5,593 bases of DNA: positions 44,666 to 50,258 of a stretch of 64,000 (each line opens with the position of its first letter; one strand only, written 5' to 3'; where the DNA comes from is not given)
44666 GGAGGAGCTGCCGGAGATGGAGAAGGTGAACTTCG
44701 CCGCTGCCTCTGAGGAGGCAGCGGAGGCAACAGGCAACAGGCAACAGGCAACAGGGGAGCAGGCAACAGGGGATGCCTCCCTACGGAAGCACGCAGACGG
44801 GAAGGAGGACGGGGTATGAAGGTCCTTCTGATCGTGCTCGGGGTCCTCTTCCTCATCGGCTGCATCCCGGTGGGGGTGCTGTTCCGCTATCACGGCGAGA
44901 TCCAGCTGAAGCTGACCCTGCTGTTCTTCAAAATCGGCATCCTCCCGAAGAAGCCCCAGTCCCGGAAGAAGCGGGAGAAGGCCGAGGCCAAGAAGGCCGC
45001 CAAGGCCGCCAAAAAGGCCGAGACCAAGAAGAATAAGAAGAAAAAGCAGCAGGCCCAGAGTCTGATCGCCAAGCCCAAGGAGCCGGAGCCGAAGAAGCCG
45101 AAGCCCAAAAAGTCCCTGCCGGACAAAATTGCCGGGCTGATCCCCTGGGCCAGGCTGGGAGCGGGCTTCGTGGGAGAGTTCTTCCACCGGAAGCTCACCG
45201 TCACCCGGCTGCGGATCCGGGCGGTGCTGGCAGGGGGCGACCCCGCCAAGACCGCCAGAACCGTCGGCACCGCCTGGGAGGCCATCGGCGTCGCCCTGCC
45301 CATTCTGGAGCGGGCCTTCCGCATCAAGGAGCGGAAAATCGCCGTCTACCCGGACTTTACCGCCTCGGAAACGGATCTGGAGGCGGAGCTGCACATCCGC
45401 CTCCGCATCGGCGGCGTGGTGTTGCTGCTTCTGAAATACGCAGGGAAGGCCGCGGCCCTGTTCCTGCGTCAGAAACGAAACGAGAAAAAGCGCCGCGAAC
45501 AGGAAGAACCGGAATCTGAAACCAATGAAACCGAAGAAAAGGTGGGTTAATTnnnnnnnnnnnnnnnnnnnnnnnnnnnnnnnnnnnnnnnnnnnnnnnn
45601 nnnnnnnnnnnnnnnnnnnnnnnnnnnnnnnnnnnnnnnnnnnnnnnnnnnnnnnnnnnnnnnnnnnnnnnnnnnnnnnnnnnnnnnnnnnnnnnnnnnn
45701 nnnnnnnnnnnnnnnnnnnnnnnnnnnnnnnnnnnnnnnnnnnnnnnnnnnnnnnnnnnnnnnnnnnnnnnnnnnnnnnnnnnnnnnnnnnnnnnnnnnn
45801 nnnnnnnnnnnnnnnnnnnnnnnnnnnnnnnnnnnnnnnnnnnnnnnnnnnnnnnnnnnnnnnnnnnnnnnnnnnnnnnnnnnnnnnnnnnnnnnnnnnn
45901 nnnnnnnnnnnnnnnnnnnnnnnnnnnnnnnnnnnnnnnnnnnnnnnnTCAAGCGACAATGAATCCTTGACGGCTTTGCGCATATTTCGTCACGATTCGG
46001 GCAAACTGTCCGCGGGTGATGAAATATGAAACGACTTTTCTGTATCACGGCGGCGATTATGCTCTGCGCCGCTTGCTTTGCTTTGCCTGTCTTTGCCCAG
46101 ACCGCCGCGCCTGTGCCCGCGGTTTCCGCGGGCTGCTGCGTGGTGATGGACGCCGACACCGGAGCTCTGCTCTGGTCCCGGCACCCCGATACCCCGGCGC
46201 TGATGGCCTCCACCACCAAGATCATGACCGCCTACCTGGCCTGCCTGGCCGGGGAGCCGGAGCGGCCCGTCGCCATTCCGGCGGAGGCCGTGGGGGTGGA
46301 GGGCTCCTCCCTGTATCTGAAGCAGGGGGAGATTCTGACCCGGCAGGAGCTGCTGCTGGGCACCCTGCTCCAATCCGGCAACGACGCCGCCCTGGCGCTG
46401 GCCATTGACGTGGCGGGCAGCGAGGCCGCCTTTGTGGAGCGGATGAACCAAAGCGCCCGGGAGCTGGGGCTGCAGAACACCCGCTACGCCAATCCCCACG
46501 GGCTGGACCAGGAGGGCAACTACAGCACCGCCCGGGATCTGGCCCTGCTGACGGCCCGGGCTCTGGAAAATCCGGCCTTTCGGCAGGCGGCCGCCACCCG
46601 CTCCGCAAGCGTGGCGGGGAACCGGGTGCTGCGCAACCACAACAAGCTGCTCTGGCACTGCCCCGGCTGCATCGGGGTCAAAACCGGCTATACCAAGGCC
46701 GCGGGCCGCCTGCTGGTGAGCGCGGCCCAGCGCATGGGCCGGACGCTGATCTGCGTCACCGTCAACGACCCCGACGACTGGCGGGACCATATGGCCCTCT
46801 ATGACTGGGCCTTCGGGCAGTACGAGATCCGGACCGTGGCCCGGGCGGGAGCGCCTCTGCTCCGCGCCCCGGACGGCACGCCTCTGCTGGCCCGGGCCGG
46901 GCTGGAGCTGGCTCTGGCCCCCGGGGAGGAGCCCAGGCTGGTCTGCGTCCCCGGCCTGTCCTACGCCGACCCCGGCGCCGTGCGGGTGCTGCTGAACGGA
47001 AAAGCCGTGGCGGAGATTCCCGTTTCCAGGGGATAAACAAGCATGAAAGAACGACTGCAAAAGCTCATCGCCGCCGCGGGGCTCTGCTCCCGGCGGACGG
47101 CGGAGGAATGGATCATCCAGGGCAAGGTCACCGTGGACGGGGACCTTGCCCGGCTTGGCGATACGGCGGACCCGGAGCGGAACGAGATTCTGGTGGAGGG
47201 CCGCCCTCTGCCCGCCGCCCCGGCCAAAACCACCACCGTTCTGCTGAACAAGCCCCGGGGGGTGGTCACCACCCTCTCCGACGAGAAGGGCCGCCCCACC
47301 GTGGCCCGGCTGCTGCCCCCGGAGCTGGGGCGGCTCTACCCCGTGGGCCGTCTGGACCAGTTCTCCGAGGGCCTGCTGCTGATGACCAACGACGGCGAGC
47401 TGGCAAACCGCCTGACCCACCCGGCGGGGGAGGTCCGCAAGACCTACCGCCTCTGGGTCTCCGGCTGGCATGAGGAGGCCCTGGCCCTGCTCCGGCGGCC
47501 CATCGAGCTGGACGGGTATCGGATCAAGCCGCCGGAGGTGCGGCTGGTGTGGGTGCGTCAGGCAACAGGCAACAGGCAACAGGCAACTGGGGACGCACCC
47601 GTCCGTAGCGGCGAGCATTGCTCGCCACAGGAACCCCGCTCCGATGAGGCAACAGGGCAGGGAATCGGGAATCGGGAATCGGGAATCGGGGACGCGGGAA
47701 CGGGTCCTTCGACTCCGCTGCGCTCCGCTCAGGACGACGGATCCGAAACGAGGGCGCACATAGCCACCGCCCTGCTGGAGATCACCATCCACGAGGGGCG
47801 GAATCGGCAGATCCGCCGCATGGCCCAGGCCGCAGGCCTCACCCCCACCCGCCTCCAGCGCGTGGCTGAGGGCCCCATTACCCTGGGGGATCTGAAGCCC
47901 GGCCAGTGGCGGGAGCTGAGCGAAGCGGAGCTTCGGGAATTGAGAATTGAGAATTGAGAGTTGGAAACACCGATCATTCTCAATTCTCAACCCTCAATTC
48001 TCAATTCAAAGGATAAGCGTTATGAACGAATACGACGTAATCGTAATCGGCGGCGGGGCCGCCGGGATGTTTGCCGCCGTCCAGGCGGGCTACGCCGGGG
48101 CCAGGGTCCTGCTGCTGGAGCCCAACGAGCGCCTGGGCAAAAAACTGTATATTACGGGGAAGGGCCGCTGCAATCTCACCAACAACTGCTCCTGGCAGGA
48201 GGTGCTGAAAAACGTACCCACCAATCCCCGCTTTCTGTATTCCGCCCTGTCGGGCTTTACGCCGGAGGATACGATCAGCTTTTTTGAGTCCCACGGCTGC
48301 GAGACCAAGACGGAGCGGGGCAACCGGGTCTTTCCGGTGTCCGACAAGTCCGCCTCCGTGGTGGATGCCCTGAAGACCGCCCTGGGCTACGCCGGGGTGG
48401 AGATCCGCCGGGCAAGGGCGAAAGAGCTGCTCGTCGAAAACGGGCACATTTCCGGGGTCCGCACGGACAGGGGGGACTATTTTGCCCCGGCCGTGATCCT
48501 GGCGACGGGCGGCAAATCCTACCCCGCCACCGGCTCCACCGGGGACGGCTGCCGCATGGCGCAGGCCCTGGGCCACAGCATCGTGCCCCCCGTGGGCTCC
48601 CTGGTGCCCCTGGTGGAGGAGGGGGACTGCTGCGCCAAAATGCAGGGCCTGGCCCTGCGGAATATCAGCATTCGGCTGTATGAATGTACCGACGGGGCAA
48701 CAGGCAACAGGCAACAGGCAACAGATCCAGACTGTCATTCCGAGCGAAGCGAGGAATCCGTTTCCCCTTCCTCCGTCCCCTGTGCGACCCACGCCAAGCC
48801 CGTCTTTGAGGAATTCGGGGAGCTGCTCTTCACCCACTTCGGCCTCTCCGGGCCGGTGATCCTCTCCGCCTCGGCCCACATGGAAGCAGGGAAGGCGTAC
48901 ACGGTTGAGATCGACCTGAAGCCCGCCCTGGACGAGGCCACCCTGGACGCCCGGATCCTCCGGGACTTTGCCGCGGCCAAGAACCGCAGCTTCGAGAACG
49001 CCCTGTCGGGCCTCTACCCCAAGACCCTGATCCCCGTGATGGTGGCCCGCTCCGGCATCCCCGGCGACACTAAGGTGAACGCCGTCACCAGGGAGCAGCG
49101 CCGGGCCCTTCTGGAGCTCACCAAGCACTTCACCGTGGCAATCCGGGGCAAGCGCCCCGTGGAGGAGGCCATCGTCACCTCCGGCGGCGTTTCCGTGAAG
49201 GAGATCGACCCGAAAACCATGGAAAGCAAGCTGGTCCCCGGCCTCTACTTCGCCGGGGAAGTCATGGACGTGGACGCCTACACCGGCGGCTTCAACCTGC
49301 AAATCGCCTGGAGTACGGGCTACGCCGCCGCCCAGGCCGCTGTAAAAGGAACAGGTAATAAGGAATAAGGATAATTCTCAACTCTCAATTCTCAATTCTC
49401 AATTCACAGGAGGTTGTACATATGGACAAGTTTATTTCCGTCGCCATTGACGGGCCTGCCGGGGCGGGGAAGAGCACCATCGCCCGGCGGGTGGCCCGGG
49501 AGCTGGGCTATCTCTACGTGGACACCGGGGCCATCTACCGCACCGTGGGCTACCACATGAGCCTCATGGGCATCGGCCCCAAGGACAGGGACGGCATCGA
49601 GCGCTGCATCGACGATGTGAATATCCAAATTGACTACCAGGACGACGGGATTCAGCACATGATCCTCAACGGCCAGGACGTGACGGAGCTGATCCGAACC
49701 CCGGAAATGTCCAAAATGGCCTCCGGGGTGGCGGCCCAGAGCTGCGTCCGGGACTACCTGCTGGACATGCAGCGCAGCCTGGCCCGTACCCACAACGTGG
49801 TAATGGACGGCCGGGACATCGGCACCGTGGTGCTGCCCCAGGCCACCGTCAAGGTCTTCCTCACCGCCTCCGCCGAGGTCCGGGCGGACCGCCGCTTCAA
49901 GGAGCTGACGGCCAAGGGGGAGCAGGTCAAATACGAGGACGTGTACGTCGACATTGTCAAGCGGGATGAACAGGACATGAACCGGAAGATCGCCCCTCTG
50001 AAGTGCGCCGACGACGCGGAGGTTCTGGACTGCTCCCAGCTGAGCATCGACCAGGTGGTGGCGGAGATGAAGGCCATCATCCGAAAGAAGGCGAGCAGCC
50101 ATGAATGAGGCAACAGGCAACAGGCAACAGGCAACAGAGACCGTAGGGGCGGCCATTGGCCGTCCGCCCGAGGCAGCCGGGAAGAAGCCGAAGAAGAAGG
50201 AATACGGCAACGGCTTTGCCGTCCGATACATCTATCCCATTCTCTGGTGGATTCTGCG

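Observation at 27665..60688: Modular family of heptamer arrays and nested palindromes colonising both spacers and ORFs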

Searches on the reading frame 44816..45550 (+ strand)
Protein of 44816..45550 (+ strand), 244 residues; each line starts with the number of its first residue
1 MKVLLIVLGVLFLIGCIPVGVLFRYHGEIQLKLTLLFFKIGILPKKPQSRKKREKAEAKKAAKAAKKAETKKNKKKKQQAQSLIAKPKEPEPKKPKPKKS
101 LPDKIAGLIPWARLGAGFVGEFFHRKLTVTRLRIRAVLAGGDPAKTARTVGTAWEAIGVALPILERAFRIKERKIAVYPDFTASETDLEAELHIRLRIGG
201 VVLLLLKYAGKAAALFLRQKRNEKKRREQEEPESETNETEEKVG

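Call 9: search_protein_families(library=pfam, proteins=[window:44816-45550:+])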
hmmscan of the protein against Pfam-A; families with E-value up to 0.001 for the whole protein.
window:44816-45550:+ (244 aa): 1 family
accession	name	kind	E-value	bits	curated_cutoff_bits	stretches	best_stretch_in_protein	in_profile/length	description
PF11167.13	DUF2953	-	1.8e-07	31.6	22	1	138-182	3-47/53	Protein of unknown function (DUF2953)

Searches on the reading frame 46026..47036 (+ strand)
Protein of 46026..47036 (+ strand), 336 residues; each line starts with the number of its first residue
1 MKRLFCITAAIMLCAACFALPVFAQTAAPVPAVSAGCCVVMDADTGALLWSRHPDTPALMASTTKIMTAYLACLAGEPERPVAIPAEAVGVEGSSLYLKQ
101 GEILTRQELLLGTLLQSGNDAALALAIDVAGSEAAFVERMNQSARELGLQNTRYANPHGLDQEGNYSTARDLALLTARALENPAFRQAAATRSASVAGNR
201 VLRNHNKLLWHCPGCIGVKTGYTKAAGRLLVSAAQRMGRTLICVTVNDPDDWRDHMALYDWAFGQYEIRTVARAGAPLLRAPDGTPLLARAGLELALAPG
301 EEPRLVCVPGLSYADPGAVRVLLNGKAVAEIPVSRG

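Call 9: search_protein_families(library=pfam, proteins=[window:46026-47036:+])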
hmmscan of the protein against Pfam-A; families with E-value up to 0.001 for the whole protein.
window:46026-47036:+ (336 aa): 3 families
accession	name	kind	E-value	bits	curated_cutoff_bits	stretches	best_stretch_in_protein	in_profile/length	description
PF00768.25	Peptidase_S11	-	2.6e-59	201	27.6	1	26-249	3-238/239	D-alanyl-D-alanine carboxypeptidase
PF13354.11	Beta-lactamase2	-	3.9e-06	26.8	22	1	39-178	3-145/214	Beta-lactamase enzyme family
PF02113.21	Peptidase_S13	-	8.1e-05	22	22.8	1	36-73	19-56/444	D-Ala-D-Ala carboxypeptidase 3 (S13) family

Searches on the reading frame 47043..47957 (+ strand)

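Call 9: search_protein_families(library=pfam, proteins=[window:47043-47957:+])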
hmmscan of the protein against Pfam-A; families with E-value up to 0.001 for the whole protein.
window:47043-47957:+ (304 aa): 2 families
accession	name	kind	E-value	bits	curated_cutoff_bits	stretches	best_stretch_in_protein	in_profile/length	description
PF00849.27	PseudoU_synth_2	-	7.4e-24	85.1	26.8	1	65-263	2-152/152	RNA pseudouridylate synthase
PF01479.30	S4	-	1.3e-09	38.1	22.8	1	3-41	1-41/48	S4 domain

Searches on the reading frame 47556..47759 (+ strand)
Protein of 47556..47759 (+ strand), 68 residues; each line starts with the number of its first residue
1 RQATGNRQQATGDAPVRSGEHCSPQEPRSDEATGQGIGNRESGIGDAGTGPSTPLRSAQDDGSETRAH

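Call 71: find_homologous_proteins(query=window:47556-47759:+, max_evalue=0.01)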
Query seq(68 aa): 1 candidates shared short words with the query, none scored E <= 0.01.

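Call 76: search_protein_representatives(protein=window:47556-47759:+)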
Query: 68 residues. Proteins with E-value up to 0.001 (for the whole library): 6; up to 1e-10: 1; up to 1e-30: 0. The best 6 are listed.
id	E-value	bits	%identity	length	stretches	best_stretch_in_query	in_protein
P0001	1.9e-12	63.2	52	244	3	9-62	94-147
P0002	7.5e-09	51.8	71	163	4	39-61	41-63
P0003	8.6e-07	45.3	59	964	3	2-62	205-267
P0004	1.3e-05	41.6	39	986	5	8-59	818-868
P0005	2.5e-04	37.6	31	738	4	3-48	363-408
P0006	4.4e-04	36.8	57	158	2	4-40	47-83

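Call 78: search_protein_families(library=pfam, proteins=[P0001, P0002, P0003, P0004, P0005, P0006])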
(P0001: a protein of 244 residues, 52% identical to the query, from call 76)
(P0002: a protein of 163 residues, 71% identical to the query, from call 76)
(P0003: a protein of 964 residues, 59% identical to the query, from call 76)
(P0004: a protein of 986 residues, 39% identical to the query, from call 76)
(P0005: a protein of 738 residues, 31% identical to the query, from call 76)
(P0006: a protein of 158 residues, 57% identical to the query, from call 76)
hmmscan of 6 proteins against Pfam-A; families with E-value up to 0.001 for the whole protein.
P0001 (244 aa): 0 families

P0002 (163 aa): 0 families

P0003 (964 aa): 0 families

P0004 (986 aa): 0 families

P0005 (738 aa): 3 families
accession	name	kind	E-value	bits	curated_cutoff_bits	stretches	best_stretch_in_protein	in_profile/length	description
PF00849.27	PseudoU_synth_2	-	7.3e-22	78.7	26.8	1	155-286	2-152/152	RNA pseudouridylate synthase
PF01479.30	S4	-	2.6e-10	40.3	22.8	1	96-141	2-48/48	S4 domain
PF22421.1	SYY_C-terminal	-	0.00086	19.6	27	0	88-142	12-67/83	Tyrosine--tRNA ligase SYY-like C-terminal domain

P0006 (158 aa): 0 families

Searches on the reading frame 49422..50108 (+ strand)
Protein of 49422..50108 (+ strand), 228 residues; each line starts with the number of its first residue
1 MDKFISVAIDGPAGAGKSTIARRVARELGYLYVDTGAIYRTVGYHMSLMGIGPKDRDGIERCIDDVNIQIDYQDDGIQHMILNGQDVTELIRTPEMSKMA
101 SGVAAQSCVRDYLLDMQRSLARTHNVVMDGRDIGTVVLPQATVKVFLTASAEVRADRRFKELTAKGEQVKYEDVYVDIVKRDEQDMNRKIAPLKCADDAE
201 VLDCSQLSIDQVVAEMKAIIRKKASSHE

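Call 9: search_protein_families(library=pfam, proteins=[window:49422-50108:+])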
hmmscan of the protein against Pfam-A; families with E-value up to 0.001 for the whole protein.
window:49422-50108:+ (228 aa): 6 families
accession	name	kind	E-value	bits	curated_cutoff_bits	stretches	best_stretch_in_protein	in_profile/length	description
PF02224.24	Cytidylate_kin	-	1.8e-70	237.4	26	1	7-221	1-210/211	Cytidylate kinase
PF13189.12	Cytidylate_kin2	-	6.2e-11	43.2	28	1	7-161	2-130/176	Cytidylate kinase-like family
PF13238.12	AAA_18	-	2.6e-07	31.6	29.4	1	7-158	1-108/128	AAA domain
PF13207.12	AAA_17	-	5.1e-06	27.2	27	1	11-46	2-37/136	AAA domain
PF13671.12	AAA_33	-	0.00055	20.7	27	0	10-42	5-37/143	AAA domain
PF01202.28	SKI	-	0.00068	20.2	22.1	0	14-36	2-24/159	Shikimate kinase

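Call 10: find_encoding_contigs(protein=window:49422-50108:+, flank=3000, max_places=6)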
Protein window:49422-50108:+ (228 aa): 9 contigs read that carry it; 5 places shown.
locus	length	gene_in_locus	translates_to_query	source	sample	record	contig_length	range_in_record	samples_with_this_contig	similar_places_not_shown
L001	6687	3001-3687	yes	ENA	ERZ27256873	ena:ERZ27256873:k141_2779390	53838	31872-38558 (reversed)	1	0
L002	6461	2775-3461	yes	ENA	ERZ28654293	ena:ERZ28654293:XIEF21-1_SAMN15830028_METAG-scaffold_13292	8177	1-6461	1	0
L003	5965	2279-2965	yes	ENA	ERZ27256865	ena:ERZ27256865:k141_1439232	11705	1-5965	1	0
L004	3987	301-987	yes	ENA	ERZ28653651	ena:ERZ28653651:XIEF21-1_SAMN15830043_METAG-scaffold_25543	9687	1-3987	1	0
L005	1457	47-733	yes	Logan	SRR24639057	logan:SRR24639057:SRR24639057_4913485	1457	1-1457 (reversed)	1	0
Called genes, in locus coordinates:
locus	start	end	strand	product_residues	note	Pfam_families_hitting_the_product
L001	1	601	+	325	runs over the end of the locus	PF00768:Peptidase_S11, PF13354:Beta-lactamase2 (weak)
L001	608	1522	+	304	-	PF01479:S4, PF00849:PseudoU_synth_2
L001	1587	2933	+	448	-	PF00890:FAD_binding_2 (weak), PF01134:GIDA (faint), PF01266:DAO (faint), PF03486:HI0933_like, PF07992:Pyr_redox_2 (weak), PF12831:FAD_oxidored, PF13738:Pyr_redox_3 (faint), PF22780:HI0933_like_1st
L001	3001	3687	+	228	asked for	PF02224:Cytidylate_kin, PF13189:Cytidylate_kin2, PF13238:AAA_18 (weak), PF13207:AAA_17 (faint)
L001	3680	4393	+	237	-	PF01553:Acyltransferase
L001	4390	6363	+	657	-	PF02401:LYTB, PF00575:S1, PF21710:Spt6_S1 (faint), PF23459:S1_RRP5 (faint), PF00575:S1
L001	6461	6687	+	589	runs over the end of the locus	PF09826:Beta_propel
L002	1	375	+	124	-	?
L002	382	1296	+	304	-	PF01479:S4, PF00849:PseudoU_synth_2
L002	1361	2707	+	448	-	PF00890:FAD_binding_2 (weak), PF01134:GIDA (faint), PF01266:DAO (faint), PF03486:HI0933_like, PF07992:Pyr_redox_2 (weak), PF12831:FAD_oxidored, PF13738:Pyr_redox_3 (faint), PF22780:HI0933_like_1st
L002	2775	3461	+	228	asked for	PF02224:Cytidylate_kin, PF13189:Cytidylate_kin2, PF13238:AAA_18 (weak), PF13207:AAA_17 (faint)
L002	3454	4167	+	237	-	PF01553:Acyltransferase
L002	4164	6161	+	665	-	PF02401:LYTB, PF00575:S1, PF21710:Spt6_S1 (faint), PF23459:S1_RRP5 (faint), PF00575:S1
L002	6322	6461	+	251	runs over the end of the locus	PF09826:Beta_propel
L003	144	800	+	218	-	PF00849:PseudoU_synth_2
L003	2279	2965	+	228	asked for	PF02224:Cytidylate_kin, PF13189:Cytidylate_kin2, PF13238:AAA_18 (weak), PF13207:AAA_17 (faint)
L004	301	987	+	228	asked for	PF02224:Cytidylate_kin, PF13189:Cytidylate_kin2, PF13238:AAA_18 (weak), PF13207:AAA_17 (faint)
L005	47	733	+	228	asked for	PF02224:Cytidylate_kin, PF13189:Cytidylate_kin2, PF13238:AAA_18 (weak), PF13207:AAA_17 (faint)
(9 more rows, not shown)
